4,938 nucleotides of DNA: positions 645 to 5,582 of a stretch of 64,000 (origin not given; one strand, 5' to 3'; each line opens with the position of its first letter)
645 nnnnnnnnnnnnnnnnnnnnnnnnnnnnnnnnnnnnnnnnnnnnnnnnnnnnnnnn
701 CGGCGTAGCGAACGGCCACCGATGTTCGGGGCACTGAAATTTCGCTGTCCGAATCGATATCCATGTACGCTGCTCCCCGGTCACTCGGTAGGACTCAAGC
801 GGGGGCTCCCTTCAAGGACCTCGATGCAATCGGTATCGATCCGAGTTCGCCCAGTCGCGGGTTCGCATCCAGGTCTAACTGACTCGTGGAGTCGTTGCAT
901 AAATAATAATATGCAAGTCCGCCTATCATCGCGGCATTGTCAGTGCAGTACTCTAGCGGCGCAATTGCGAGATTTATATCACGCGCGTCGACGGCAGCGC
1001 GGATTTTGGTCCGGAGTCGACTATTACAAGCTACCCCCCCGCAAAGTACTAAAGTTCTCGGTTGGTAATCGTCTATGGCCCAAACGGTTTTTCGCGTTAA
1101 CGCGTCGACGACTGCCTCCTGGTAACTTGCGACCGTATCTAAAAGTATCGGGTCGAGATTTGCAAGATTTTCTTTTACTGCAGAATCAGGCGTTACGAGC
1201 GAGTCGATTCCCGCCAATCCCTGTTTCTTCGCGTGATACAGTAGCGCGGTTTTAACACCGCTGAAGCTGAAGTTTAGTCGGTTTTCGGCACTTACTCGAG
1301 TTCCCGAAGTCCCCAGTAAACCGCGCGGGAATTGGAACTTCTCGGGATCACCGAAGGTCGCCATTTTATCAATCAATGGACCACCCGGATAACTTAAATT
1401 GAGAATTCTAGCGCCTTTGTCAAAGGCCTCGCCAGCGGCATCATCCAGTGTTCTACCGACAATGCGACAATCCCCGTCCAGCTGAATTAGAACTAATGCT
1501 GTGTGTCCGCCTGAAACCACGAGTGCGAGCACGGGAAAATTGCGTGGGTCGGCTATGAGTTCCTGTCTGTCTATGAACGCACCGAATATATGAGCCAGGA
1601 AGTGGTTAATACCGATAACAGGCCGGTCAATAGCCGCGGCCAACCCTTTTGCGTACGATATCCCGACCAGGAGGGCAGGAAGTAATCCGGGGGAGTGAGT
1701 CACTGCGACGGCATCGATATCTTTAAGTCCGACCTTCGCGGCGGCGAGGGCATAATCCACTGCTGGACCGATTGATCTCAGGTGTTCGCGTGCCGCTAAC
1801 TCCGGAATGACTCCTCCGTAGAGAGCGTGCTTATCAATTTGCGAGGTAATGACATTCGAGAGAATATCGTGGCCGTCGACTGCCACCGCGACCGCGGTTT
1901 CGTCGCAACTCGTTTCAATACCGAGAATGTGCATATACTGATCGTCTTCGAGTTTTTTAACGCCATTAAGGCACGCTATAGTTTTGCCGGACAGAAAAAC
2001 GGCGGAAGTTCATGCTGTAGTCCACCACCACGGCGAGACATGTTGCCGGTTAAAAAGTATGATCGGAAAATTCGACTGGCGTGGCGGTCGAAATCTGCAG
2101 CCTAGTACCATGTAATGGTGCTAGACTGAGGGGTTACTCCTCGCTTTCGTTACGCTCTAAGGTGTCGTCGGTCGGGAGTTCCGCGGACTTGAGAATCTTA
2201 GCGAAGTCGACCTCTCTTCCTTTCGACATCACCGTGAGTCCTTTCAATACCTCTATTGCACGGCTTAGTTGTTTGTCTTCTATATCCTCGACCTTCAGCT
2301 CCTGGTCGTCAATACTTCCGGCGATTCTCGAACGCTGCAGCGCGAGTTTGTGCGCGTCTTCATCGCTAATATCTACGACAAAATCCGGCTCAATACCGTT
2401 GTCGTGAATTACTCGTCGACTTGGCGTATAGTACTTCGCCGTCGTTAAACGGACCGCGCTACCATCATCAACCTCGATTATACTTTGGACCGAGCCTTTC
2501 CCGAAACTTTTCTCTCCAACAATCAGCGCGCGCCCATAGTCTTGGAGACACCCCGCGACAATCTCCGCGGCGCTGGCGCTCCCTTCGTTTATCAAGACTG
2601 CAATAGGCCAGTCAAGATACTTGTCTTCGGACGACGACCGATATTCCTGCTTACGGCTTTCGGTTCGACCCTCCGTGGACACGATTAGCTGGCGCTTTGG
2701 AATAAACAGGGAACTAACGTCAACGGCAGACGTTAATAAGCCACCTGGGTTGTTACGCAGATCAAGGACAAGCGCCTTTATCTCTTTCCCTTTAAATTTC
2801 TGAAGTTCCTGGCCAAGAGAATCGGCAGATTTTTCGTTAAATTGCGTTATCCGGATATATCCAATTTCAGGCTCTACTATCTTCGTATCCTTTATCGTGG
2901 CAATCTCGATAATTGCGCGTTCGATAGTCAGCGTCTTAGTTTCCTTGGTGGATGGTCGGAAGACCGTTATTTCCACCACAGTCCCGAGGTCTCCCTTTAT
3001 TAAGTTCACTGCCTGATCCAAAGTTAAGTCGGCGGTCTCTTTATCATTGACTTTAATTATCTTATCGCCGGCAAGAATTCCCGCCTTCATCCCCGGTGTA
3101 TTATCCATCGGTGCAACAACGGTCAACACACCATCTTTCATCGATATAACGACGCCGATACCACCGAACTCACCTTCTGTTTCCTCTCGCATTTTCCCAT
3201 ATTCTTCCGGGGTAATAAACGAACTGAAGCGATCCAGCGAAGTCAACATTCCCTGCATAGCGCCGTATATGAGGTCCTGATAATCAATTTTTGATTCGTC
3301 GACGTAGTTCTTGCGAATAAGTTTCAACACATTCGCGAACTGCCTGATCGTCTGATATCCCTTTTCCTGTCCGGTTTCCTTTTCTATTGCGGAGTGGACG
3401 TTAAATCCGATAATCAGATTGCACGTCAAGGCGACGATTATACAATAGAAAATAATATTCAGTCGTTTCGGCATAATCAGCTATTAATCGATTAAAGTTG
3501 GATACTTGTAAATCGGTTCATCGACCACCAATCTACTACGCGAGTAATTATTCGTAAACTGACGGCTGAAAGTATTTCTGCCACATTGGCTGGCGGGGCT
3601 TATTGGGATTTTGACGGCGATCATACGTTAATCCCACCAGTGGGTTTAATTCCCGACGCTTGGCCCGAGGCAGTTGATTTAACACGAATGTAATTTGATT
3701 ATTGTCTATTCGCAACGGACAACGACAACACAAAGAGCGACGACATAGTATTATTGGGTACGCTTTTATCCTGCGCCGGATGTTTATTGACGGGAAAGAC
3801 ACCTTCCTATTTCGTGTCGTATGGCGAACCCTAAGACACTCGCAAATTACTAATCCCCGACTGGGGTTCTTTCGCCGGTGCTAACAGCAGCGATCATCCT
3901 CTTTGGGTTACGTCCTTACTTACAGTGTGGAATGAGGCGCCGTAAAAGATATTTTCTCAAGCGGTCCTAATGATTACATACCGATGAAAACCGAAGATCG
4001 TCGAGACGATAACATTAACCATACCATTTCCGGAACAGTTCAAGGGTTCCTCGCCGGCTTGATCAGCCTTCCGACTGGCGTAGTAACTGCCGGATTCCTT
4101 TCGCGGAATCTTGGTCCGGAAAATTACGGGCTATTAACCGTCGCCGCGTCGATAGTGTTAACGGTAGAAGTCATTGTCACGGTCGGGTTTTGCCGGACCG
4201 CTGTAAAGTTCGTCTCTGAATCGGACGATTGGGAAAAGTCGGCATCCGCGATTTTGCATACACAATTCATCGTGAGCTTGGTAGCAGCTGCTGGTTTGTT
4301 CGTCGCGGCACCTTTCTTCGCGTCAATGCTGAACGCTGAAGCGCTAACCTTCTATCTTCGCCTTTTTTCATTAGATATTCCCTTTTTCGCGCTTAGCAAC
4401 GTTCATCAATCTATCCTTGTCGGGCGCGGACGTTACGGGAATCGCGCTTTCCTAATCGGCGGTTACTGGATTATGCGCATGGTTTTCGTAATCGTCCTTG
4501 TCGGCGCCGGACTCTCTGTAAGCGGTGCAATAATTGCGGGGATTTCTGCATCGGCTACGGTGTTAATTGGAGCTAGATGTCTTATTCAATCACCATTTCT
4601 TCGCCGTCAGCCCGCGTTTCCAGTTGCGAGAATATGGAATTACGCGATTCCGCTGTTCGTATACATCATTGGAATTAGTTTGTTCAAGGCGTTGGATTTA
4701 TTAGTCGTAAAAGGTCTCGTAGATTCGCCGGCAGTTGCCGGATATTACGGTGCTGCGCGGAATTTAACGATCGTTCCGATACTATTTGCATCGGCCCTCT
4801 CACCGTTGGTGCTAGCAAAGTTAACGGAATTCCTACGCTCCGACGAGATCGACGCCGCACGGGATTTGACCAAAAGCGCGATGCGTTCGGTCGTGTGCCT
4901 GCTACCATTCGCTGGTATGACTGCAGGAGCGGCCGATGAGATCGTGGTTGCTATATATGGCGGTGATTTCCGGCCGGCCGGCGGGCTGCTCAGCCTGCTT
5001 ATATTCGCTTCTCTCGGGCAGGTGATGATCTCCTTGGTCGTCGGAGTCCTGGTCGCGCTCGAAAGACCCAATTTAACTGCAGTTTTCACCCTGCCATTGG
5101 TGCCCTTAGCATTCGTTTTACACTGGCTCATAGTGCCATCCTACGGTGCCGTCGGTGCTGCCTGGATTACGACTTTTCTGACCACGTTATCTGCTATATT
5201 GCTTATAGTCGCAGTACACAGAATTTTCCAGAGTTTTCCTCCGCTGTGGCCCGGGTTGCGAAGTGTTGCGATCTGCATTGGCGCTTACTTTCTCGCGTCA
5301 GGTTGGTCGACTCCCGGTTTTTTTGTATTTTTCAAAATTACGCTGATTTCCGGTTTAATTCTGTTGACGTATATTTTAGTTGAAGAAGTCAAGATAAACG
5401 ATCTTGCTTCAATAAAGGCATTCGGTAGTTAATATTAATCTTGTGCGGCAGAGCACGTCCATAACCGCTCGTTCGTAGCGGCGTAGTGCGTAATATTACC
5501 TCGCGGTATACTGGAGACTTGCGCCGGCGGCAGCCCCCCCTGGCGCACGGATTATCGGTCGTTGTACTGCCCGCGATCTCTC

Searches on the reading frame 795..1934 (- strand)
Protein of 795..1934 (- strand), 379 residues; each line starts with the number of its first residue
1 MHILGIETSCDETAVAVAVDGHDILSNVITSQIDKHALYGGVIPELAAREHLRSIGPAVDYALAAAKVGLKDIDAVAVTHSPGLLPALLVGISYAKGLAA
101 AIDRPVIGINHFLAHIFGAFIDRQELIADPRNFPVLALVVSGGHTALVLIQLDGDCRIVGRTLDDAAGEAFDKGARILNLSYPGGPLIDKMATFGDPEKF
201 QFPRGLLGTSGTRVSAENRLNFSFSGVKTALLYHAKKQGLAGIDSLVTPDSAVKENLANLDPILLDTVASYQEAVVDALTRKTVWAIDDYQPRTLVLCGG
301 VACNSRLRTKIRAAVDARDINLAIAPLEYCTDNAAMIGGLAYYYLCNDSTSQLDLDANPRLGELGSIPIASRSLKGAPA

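Call 47: search_protein_families(library=pfam, proteins=[window:795-1934:-], max_evalue=0.00001)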
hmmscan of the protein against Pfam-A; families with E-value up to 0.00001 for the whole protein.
window:795-1934:- (379 aa): 1 family
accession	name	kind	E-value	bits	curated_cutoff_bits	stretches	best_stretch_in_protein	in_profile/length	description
PF00814.31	TsaD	-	2e-82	277.3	24.8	1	24-338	2-263/264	tRNA N6-adenosine threonylcarbamoyltransferase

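Call 79: find_encoding_contigs(protein=window:795-1934:-, flank=10000, max_places=4)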
Protein window:795-1934:- (379 aa): 1 contig read that carries it; 1 place shown.
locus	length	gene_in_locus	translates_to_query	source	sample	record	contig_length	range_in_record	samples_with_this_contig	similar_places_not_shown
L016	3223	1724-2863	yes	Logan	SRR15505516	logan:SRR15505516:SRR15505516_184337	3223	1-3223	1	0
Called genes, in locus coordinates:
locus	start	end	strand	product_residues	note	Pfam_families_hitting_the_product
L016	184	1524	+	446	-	PF22694:CtpB_N-like (weak), PF00595:PDZ (weak), PF13180:PDZ_2, PF17820:PDZ_6, PF03572:Peptidase_S41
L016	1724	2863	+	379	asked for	PF00814:TsaD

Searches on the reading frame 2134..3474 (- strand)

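Call 47: search_protein_families(library=pfam, proteins=[window:2134-3474:-], max_evalue=0.00001)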
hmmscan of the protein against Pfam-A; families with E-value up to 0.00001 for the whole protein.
window:2134-3474:- (446 aa): 5 families
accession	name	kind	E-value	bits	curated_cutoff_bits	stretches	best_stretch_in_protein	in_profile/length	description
PF03572.23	Peptidase_S41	-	1.5e-57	194.2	24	1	204-367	2-165/165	Peptidase family S41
PF17820.7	PDZ_6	-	1.6e-12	47.4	27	1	119-171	2-52/54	PDZ domain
PF13180.12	PDZ_2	-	1.9e-09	38.1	27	1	104-182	1-78/80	PDZ domain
PF00595.29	PDZ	-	2.1e-07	31.6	23.2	1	103-166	9-75/81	PDZ domain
PF22694.1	CtpB_N-like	-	1.1e-06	29.5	27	1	31-81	26-74/85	Activating protease CtpB N-terminal domain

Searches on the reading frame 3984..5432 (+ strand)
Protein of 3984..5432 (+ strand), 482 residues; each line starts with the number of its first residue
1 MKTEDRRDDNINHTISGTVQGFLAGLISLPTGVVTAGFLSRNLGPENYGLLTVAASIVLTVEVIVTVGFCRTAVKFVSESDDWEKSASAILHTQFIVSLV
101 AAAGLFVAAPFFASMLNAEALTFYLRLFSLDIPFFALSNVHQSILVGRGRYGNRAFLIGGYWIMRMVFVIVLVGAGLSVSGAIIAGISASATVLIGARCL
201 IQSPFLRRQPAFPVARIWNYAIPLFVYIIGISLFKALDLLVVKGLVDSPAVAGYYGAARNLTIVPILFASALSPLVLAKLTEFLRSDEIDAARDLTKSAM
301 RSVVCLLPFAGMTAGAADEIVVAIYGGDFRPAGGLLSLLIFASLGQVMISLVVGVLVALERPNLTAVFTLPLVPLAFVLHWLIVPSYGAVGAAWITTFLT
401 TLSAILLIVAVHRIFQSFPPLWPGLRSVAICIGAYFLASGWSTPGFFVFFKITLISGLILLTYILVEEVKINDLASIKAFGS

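Call 47: search_protein_families(library=pfam, proteins=[window:3984-5432:+], max_evalue=0.00001)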
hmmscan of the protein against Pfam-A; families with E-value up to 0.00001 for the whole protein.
window:3984-5432:+ (482 aa): 2 families
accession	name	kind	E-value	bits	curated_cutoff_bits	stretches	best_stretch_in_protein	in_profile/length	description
PF13440.11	Polysacc_synt_3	-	8.5e-18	65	23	1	39-330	2-289/293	Polysaccharide biosynthesis protein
PF01943.22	Polysacc_synt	-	9.1e-15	55.3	28.2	1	22-273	9-263/274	Polysaccharide biosynthesis protein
